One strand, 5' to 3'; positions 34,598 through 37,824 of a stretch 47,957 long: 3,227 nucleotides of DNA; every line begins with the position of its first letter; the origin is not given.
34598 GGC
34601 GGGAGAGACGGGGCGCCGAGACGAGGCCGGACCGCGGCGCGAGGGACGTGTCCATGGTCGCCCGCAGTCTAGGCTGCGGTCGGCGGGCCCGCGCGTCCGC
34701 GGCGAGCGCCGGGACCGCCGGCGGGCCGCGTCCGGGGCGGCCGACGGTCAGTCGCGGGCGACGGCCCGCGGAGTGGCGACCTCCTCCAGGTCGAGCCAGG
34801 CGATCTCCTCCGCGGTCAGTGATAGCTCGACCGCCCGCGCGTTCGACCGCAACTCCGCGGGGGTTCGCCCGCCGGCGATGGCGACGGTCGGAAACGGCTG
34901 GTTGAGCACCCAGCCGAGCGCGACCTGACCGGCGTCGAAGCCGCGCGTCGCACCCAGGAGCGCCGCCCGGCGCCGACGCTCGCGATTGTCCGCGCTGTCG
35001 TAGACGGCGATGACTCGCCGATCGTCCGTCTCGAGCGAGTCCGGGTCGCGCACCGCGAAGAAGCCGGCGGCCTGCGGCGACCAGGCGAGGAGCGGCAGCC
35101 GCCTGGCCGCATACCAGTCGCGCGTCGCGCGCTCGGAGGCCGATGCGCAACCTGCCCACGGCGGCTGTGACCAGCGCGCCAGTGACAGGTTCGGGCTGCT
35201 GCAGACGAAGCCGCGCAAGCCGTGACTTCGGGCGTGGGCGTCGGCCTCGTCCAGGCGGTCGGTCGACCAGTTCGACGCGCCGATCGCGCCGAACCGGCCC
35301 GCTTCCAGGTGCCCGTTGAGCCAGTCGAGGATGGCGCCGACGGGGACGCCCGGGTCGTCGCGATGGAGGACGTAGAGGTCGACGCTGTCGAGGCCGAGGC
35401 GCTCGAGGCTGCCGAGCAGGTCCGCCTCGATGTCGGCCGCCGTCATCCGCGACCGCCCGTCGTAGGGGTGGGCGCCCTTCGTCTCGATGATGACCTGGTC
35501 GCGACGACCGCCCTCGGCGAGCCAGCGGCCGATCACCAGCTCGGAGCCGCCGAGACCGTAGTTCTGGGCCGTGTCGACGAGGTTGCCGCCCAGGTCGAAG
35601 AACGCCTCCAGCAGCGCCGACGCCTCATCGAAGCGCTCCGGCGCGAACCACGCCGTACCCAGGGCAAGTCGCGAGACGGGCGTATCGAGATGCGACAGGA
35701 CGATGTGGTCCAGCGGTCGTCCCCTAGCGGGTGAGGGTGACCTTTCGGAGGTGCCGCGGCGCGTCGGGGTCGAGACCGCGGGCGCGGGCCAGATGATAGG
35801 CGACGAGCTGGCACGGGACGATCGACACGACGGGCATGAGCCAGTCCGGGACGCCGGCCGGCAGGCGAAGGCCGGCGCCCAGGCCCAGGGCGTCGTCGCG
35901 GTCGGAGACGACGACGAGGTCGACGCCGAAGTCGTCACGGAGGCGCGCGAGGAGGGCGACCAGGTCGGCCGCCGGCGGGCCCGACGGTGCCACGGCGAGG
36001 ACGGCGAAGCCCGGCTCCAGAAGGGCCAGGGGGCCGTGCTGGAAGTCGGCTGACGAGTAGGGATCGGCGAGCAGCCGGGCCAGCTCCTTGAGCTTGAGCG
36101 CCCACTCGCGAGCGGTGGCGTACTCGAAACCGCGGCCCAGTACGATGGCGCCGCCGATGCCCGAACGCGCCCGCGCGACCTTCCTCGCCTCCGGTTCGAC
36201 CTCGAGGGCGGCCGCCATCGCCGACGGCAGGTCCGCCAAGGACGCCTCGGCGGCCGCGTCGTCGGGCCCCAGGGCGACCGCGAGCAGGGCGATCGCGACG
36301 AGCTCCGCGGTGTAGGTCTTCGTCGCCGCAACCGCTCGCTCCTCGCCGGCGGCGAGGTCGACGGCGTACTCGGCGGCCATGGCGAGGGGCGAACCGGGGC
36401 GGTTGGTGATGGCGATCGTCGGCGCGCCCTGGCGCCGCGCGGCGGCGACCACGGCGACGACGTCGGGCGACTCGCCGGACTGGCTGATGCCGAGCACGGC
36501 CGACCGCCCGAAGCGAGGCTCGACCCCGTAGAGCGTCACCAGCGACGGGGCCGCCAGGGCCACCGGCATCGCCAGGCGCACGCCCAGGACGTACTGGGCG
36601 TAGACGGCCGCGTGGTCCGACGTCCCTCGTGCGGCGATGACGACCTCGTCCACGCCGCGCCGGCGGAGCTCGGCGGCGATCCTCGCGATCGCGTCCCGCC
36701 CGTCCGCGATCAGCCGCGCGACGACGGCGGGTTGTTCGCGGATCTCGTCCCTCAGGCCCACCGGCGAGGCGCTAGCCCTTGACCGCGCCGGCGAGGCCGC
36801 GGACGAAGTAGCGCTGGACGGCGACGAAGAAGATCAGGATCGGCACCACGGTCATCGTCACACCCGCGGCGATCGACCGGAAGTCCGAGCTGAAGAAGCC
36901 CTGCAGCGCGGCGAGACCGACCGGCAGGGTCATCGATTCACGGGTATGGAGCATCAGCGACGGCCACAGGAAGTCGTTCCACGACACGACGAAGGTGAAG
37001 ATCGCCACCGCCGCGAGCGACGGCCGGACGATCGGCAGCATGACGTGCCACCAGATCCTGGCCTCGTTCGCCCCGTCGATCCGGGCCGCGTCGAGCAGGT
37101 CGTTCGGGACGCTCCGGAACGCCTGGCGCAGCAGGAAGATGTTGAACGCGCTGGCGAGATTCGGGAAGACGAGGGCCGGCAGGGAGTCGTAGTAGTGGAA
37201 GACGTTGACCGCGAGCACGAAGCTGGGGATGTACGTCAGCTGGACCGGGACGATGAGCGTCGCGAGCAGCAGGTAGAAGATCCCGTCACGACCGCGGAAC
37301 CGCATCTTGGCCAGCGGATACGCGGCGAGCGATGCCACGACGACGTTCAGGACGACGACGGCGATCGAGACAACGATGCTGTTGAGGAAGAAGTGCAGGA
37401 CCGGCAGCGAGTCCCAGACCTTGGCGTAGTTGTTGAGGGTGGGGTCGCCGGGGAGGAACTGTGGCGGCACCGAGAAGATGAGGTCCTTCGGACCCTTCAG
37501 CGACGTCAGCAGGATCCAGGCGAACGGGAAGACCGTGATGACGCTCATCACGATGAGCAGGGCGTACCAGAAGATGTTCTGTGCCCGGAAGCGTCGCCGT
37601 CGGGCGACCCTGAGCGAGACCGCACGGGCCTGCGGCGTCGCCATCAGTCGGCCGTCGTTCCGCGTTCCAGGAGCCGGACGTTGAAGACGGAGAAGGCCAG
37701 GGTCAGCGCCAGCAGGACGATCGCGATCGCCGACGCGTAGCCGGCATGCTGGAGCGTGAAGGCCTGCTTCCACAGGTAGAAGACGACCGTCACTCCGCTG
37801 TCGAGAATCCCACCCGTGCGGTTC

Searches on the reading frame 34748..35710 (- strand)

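Call 9: search_protein_families(library=pfam, proteins=[window:34748-35710:-])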
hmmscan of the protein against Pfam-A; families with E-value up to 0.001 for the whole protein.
window:34748-35710:- (320 aa): 1 family
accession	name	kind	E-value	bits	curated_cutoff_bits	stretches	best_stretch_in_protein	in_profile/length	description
PF00248.27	Aldo_ket_red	-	2.8e-51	174.8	24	1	15-307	2-287/291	Aldo/keto reductase family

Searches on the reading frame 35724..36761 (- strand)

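Call 40: search_protein_families(library=pfam, proteins=[window:35724-36761:-], max_evalue=0.00001)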
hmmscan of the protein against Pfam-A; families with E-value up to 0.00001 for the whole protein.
window:35724-36761:- (345 aa): 1 family
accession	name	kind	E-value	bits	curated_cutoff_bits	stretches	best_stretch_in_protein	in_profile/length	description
PF01380.27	SIS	-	7.1e-32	110.4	25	2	39-163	7-131/131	SIS domain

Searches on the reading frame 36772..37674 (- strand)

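Call 40: search_protein_families(library=pfam, proteins=[window:36772-37674:-], max_evalue=0.00001)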
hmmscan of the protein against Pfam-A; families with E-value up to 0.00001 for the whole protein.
window:36772-37674:- (300 aa): 1 family
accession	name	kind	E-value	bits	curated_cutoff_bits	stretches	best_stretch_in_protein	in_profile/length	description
PF00528.27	BPD_transp_1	-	4.4e-16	59.6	26.4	1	112-294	3-182/184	Binding-protein-dependent transport system inner membrane component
